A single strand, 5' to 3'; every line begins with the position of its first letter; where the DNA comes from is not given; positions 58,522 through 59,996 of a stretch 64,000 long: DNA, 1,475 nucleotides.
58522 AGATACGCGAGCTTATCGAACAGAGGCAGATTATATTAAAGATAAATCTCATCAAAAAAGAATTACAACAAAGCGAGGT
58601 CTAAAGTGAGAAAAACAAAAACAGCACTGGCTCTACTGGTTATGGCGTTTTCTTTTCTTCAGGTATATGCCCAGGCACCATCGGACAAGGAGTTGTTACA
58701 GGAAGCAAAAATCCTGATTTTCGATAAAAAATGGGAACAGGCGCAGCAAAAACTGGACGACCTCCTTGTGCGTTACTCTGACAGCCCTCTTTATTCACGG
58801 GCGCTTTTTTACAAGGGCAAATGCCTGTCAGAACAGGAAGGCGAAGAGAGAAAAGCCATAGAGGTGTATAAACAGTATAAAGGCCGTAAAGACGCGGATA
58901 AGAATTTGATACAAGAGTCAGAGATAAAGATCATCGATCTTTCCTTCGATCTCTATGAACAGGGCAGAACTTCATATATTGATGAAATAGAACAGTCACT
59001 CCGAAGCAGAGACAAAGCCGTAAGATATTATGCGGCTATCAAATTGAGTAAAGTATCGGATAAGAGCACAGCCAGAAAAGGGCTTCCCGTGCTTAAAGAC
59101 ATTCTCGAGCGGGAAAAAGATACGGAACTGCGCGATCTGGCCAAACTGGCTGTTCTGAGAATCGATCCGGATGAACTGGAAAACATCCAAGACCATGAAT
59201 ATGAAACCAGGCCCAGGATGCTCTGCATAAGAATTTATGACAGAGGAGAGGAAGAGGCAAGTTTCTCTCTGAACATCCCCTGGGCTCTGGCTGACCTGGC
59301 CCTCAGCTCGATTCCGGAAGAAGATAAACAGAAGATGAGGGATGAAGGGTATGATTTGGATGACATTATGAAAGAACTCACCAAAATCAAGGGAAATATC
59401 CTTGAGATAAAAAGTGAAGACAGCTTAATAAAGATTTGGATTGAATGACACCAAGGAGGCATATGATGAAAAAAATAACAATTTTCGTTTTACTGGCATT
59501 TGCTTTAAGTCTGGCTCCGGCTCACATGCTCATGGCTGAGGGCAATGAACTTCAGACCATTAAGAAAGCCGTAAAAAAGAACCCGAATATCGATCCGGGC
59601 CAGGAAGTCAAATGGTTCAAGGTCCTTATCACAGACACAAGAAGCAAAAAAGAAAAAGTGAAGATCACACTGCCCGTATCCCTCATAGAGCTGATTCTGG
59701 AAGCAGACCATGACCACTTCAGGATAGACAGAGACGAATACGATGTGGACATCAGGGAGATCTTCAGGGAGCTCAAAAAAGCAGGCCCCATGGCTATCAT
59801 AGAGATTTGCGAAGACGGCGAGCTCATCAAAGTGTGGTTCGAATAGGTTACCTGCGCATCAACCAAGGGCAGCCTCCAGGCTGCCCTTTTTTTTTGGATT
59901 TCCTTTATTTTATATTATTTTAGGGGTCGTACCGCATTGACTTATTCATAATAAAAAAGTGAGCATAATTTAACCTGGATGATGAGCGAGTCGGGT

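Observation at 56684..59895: ECF sigma/anti-sigma operon embedded among three secreted proteins that share an unrecognised C-terminal module ending I-x-(I/V)-W-(I/V/F)-E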

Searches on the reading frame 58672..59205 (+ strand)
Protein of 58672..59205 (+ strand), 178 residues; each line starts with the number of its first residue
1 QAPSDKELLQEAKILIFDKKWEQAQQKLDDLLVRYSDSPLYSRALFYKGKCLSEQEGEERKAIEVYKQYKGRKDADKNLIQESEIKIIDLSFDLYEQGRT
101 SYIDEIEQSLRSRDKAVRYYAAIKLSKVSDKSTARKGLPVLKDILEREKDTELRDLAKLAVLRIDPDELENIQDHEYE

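Call 78: search_solved_structures(query=window:58672-59205:+, max_evalue=1)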
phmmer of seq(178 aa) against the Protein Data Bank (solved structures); distinct sequences matched with E-value up to 1: 19.
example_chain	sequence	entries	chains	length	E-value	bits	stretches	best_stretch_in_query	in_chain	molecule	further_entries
4zv6_A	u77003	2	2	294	0.00015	24.8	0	96-144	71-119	AlphaRep-7 | alpha-Rep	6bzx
8aw4_B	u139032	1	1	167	0.00027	24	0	103-157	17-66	ALPHAREP bGFPD-YY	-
4xl5_C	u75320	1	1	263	0.00039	23.5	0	77-143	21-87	bGFP-A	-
7p0h_A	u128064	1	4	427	0.00087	22.4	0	92-159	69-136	Helicobacter pylori ComF fused to an artificial alphaREP crystallization helper (named B2)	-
9sah_A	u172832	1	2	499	0.00094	22.3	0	103-143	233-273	E4-NB2 synthetic fusion protein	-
6fsq_A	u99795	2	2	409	0.0016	21.5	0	102-143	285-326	alphaRep A3_bGFPD | A3_bGFPD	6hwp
9rhz_A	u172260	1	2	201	0.0045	20.1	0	103-144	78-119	ALPHAREP bE5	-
6gwc_C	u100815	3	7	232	0.0072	19.4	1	102-165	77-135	iE5 ALPHAREP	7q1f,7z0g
6gwd_G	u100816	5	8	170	0.017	18.2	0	98-149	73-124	iiH5 ALPHAREP | iih5 Alpha Repeating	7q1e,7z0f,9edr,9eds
1u00_A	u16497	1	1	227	0.018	18.2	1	37-127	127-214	Chaperone protein hscA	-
6gx7_E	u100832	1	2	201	0.018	18.1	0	101-154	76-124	iiiA5 ALPHAREP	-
8aw4_A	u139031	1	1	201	0.078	16.1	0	101-143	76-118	ALPHAREP bB-E3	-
6veh_A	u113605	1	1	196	0.084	15.9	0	98-143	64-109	HEAT repeat domain-containing protein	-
4xvp_D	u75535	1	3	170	0.099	15.7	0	94-143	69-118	BGFP-C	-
6ft5_A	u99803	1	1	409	0.14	15.2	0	101-143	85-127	alphaRep A3_A3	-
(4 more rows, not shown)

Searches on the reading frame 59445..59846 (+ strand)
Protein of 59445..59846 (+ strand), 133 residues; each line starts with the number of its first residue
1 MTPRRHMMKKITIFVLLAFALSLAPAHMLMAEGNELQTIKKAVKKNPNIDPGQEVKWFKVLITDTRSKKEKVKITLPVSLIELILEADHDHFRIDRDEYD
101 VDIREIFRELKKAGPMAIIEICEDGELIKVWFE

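Call 3: search_protein_families(library=pfam, proteins=[window:59445-59846:+], max_evalue=1)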
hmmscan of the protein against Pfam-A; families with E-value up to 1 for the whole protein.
window:59445-59846:+ (133 aa): 0 families

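Call 4: search_protein_families(library=ncbifam, proteins=[window:59445-59846:+], max_evalue=1)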
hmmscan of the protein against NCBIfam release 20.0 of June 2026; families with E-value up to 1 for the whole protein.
window:59445-59846:+ (133 aa): 0 families

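Call 18: search_protein_families(library=pfam, alignment_id=A2, max_evalue=10)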
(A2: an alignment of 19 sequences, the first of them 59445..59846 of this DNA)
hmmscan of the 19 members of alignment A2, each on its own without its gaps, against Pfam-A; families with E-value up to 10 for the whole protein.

A. member 1, window:59445-59846:+ (133 aa): 0 families

B. families by the number of members that match (of 19 scanned): 18 families
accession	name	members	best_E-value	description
PF01654.22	Cyt_bd_oxida_I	2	0.025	Cytochrome bd terminal oxidase subunit I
PF13174.12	TPR_6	1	0.00023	Tetratricopeptide repeat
PF13646.12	HEAT_2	1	0.0011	HEAT repeats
PF13432.12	TPR_16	1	0.0023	Tetratricopeptide repeat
PF17830.6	STI1-HOP_DP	1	0.025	STI1/HOP, DP domain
PF08307.16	Glyco_hydro_98C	1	0.034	Glycosyl hydrolase family 98 C-terminal domain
PF25352.1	PH_ULP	1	0.035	Ubiquitin-like protease PH domain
PF04642.17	DUF601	1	0.069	Protein of unknown function, DUF601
PF14296.11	O-ag_pol_Wzy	1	0.073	O-antigen polysaccharide polymerase Wzy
PF10007.15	DUF2250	1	0.078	Uncharacterized protein conserved in archaea (DUF2250)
PF25767.1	ARM_TBCD_2nd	1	0.11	Tubulin-specific chaperone D-like, ARM repeats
PF03868.20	Ribosomal_L6e_N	1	0.11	Ribosomal protein L6, N-terminal domain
PF15094.12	DUF4556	1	0.15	Domain of unknown function (DUF4556), Ig-like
PF13786.12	DUF4179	1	0.16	Domain of unknown function (DUF4179)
PF12604.14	gp37_C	1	0.17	Tail fibre protein gp37 C terminal domain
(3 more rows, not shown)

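Call 30: predict_structure(alignment_id=A2)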
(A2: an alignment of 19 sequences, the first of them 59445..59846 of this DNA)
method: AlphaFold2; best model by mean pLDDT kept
length: 133 residues; sequences in the alignment: 19
mean_pLDDT: 68.0   pTM: 0.53
mean pLDDT of the five models: 68.0, 67.4, 60.8, 60.8, 58.1
residues with pLDDT >= 90: 1; 70-90: 63; 50-70: 57; < 50: 12
segments of 3 or more residues with pLDDT < 50: 24-34
pLDDT, mean of each block of 10 residues (from residue 1): 54 62 46 51 54 77 85 86 78 61 76 71 78 82
secondary structure, 60 per line:
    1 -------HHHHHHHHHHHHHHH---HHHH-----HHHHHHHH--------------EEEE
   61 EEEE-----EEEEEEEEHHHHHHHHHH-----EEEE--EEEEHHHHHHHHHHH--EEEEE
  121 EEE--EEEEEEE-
elements in order: H8-22 H26-29 H35-42 E57-64 E70-77 H78-87 E93-96 E99-102 H103-113 E116-123 E126-132

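Call 34: fold_search(model_id=the predicted structure, library=pdb)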
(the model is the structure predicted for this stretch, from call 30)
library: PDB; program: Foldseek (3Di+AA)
matches with E <= 10: 546; with E <= 0.001: 0
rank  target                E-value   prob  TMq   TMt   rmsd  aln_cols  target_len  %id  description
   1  3jpu_C                2.1e-01  0.28  0.24  0.20  14.8       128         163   11  LasR-TP4 complex (released 2009-10-13)
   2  6z85_K                2.7e-01  0.33  0.22  0.32  11.0        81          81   12  inhibitory human GTP cyclohydrolase I - GFRP complex (released 2020-12-09)
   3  4y13                  2.8e-01  0.14  0.23  0.14  15.6       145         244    8  SdiA in complex with octanoyl-rac-glycerol (released 2015-04-08)
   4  3jpu_D                3.2e-01  0.33  0.24  0.20  11.7       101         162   11  LasR-TP4 complex (released 2009-10-13)
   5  6d6c_A                3.4e-01  0.23  0.24  0.20  14.5       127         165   11  The structure of ligand binding domain of LasR in complex with TP-1 homolog, compound 12 (released 2018-08-08)
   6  6d6b_G                3.8e-01  0.38  0.25  0.20  12.2       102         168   13  The structure of ligand binding domain of LasR in complex with TP-1 homolog, compound 11 (released 2018-08-08)
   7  6d6n_C                4.3e-01  0.20  0.24  0.21  14.8       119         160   11  The structure of ligand binding domain of LasR in complex with TP-1 homolog, compound 16 (released 2018-08-08)
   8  6cbq_A                4.8e-01  0.13  0.22  0.14  14.3       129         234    9  Crystal structure of QscR bound to agonist S3 (released 2018-02-28)
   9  3ix8_B                5.7e-01  0.23  0.24  0.20  12.6       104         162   10  LasR-TP3 complex (released 2009-09-15)
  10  6mwh_A                6.1e-01  0.15  0.25  0.21  15.3       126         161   12  LasR LBD:BB0020 complex (released 2019-04-03)
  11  9nk2                  6.1e-01  0.05  0.16  0.15  14.4       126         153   10  Prenylated-FMN maturase PhdC from Mycolicibacterium fortuitum bound to prenylated flavin mononucleotide (released 2026-02-18)
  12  6d6c_K                6.5e-01  0.28  0.25  0.21  12.2       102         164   13  The structure of ligand binding domain of LasR in complex with TP-1 homolog, compound 12 (released 2018-08-08)
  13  3jpu_A                6.5e-01  0.25  0.24  0.20  12.3       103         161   13  LasR-TP4 complex (released 2009-10-13)
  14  7yhs_I                6.5e-01  0.10  0.20  0.10  10.5        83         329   12  Structure of Csy-AcrIF4-dsDNA (released 2023-03-29)
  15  6z80_K                6.8e-01  0.20  0.23  0.34  12.0        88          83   12  stimulatory human GTP cyclohydrolase I - GFRP complex (released 2020-12-09)
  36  9o5m_A                1.2e+00  0.03  0.17  0.15  14.3       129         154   12  Prenylated-FMN maturase PhdC from Mycolicibacterium fortuitum bound to prenylated flavin mononucleotide in the P1 spac (released 2026-02-18)
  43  9o5m_D                1.4e+00  0.03  0.18  0.16  13.8       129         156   12  Prenylated-FMN maturase PhdC from Mycolicibacterium fortuitum bound to prenylated flavin mononucleotide in the P1 spac (released 2026-02-18)
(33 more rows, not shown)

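Call 53: find_related_loci(query=A5, collection=genome_contigs, flank=5000)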
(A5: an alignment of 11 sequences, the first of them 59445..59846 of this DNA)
Query A5 (133 aa) in genome_contigs; peptide patterns used: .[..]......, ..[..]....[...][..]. (x = any residue, [..] = any of these).
121 stretches matched a pattern; 101 encode a relative of the query (tblastn E <= 1e-3); the best 80 are kept; 80 distinct loci.
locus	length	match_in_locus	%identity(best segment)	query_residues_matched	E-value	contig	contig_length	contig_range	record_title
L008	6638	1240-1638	90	1-133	2e-78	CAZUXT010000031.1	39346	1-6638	MAG TPA_asm: uncultured Eubacteriales bacterium isolate binchicken_co228_403 genome assembly, contig: NODE_1159_length_3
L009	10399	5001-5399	89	1-133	8e-77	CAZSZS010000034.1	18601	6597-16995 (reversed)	MAG TPA_asm: uncultured Eubacteriales bacterium isolate SRP185410_co1_466 genome assembly, contig: k141_394448, whole ge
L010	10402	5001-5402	86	1-133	2e-73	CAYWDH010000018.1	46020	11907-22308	MAG TPA_asm: uncultured Eubacteriales bacterium isolate SRP323688_co1_129 genome assembly, contig: NODE_1478_length_4602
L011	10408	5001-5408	81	1-133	2e-71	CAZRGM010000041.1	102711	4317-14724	MAG TPA_asm: uncultured Eubacteriales bacterium isolate SRP067234_co1_329 genome assembly, contig: k99_695289, whole gen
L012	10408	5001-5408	76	1-133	1e-65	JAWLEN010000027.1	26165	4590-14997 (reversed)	MAG: Candidatus Aminicenantes bacterium isolate 20BLK6-1.bin.65 NODE_1657_length_26165_cov_13.238894, whole genome shotg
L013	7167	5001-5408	76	1-133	1e-65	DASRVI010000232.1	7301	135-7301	MAG TPA_asm: Acidobacteriota bacterium isolate SMAG_U9192 k141_202874, whole genome shotgun sequence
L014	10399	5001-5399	75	1-133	3e-64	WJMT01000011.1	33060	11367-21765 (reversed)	MAG: Candidatus Aminicenantes bacterium isolate Bin_127 k141_279810, whole genome shotgun sequence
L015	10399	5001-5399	73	1-133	1e-62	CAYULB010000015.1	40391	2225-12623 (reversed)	MAG TPA_asm: uncultured Eubacteriales bacterium isolate SRP141376_co1_340 genome assembly, contig: NODE_2324_length_4039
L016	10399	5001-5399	74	1-133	2e-63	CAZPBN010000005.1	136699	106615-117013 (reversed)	MAG TPA_asm: uncultured Eubacteriales bacterium isolate SRP141376_co1_219 genome assembly, contig: NODE_266_length_13669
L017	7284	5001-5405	56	1-133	1e-48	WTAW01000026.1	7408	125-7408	MAG: Candidatus Aminicenantes bacterium isolate GLR1792 c_000000447014, whole genome shotgun sequence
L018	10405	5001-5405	56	1-133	7e-48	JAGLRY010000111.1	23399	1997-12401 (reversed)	MAG: Candidatus Aminicenantes bacterium isolate RS_9_36 ROV157_9.bin.36.fa_111, whole genome shotgun sequence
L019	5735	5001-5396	57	4-133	1e-47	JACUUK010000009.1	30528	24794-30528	MAG: Candidatus Aminicenantes bacterium isolate Kmv29 NODE_676_length_30528_cov_14.196600, whole genome shotgun sequence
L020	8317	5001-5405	56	1-133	8e-48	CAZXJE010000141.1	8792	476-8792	MAG TPA_asm: uncultured Eubacteriales bacterium isolate SRP068000_co2_124 genome assembly, contig: NODE_9746_length_8792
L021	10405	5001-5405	56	1-133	8e-48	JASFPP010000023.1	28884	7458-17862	MAG: Candidatus Aminicenantes bacterium isolate D0819M58metaG_sub_Bin_184 D0819M58metaG_FD_scaffold_74_c1, whole genome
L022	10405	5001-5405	55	1-133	1e-47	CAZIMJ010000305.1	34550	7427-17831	MAG TPA_asm: uncultured Eubacteriales bacterium isolate SRP185410_co1_364 genome assembly, contig: k141_1979190, whole g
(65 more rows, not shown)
